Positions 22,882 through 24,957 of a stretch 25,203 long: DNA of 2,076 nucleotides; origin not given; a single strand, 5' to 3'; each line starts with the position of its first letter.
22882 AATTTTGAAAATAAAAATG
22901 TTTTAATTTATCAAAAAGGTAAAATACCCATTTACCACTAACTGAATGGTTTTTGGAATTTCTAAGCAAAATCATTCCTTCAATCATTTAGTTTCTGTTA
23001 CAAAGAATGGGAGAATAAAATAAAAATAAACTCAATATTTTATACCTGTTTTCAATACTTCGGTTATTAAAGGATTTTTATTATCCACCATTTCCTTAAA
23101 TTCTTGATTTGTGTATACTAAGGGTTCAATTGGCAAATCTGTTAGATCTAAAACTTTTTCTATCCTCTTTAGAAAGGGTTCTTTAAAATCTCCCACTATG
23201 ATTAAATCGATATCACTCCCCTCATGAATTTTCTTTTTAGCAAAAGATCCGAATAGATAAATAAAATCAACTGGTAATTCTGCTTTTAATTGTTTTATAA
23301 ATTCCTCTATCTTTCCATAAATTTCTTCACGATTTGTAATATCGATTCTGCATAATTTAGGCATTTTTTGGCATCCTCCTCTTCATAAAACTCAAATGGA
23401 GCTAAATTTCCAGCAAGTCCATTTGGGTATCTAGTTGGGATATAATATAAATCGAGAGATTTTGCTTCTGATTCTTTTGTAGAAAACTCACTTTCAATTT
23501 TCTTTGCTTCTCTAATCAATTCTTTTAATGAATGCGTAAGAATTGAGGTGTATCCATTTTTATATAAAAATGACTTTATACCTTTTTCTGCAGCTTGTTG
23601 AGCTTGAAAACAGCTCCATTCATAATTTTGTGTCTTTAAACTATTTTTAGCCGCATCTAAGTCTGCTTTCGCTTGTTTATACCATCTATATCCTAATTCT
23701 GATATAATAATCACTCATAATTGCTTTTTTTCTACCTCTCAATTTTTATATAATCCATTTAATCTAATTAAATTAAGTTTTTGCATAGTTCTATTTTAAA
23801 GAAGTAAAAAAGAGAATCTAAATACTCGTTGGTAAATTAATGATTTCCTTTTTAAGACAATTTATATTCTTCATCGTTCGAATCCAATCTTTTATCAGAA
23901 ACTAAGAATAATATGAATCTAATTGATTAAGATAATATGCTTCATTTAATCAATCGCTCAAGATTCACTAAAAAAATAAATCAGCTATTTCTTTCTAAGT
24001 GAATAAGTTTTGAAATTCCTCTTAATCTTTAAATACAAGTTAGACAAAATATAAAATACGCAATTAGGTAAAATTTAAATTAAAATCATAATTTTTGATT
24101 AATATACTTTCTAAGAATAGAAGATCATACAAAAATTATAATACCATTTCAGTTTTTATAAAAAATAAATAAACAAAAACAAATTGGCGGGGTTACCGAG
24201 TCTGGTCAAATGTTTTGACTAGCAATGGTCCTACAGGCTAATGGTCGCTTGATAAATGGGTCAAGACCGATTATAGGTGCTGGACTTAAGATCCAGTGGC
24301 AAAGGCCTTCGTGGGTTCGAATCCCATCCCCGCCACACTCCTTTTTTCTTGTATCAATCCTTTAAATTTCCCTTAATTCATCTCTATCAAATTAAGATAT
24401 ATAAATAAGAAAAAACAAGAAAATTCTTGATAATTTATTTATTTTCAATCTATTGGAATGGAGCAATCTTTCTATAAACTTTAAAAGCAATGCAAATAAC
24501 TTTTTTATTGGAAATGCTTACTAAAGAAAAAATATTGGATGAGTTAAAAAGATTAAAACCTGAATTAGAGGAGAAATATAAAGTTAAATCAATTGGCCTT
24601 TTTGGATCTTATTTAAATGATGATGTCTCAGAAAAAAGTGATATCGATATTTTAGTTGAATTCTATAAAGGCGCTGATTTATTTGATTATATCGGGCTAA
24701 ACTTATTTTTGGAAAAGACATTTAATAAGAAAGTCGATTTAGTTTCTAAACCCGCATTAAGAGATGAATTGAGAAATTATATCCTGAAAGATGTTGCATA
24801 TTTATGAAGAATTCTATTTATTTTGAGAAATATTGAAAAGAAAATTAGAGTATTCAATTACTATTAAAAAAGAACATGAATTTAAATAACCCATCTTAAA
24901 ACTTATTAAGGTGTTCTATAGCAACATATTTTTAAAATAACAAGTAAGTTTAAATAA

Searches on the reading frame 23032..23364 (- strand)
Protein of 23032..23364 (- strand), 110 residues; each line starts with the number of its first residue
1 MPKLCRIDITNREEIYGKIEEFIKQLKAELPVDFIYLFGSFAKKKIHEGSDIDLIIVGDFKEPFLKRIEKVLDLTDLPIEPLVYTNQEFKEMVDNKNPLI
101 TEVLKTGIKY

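Call 96: search_protein_families(library=pfam, proteins=[window:23032-23364:-], max_evalue=0.001)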
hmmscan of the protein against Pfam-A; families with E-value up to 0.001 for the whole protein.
window:23032-23364:- (110 aa): 4 families
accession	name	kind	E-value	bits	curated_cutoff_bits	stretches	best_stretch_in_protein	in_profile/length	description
PF18765.7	Polbeta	-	3.6e-13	49.9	26.9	1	22-108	3-85/93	Polymerase beta, Nucleotidyltransferase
PF01909.29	NTP_transf_2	-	1.2e-11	45.3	21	1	19-91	1-79/93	Nucleotidyltransferase domain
PF22014.2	DUF6932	-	8e-06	26.8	27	1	11-66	30-82/142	Family of unknown function (DUF6932)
PF22600.2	MTPAP-like_central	-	5e-05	23.9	27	1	9-72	19-78/139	Poly(A) RNA polymerase, mitochondrial-like, central palm domain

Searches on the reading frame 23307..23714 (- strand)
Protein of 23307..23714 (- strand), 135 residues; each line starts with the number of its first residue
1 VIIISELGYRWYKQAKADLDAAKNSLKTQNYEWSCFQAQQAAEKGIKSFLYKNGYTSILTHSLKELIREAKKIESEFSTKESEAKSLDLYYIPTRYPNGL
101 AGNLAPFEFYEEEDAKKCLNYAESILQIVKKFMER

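Call 96: search_protein_families(library=pfam, proteins=[window:23307-23714:-], max_evalue=0.001)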
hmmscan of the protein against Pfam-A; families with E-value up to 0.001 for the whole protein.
window:23307-23714:- (135 aa): 1 family
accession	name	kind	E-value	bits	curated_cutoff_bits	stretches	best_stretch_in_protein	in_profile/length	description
PF05168.19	HEPN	-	8.9e-33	113.4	22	1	10-131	3-116/117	HEPN domain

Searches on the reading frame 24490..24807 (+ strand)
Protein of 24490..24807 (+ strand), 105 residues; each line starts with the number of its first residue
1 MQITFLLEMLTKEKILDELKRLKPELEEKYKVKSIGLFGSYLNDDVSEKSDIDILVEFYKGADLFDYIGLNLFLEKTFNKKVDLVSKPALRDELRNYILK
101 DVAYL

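Call 96: search_protein_families(library=pfam, proteins=[window:24490-24807:+], max_evalue=0.001)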
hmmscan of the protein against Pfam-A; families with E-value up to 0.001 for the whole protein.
window:24490-24807:+ (105 aa): 2 families
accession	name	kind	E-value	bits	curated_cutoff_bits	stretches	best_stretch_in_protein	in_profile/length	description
PF01909.29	NTP_transf_2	-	6.2e-15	55.8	21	1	19-101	1-89/93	Nucleotidyltransferase domain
PF18765.7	Polbeta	-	2.5e-11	44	26.9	1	21-100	2-82/93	Polymerase beta, Nucleotidyltransferase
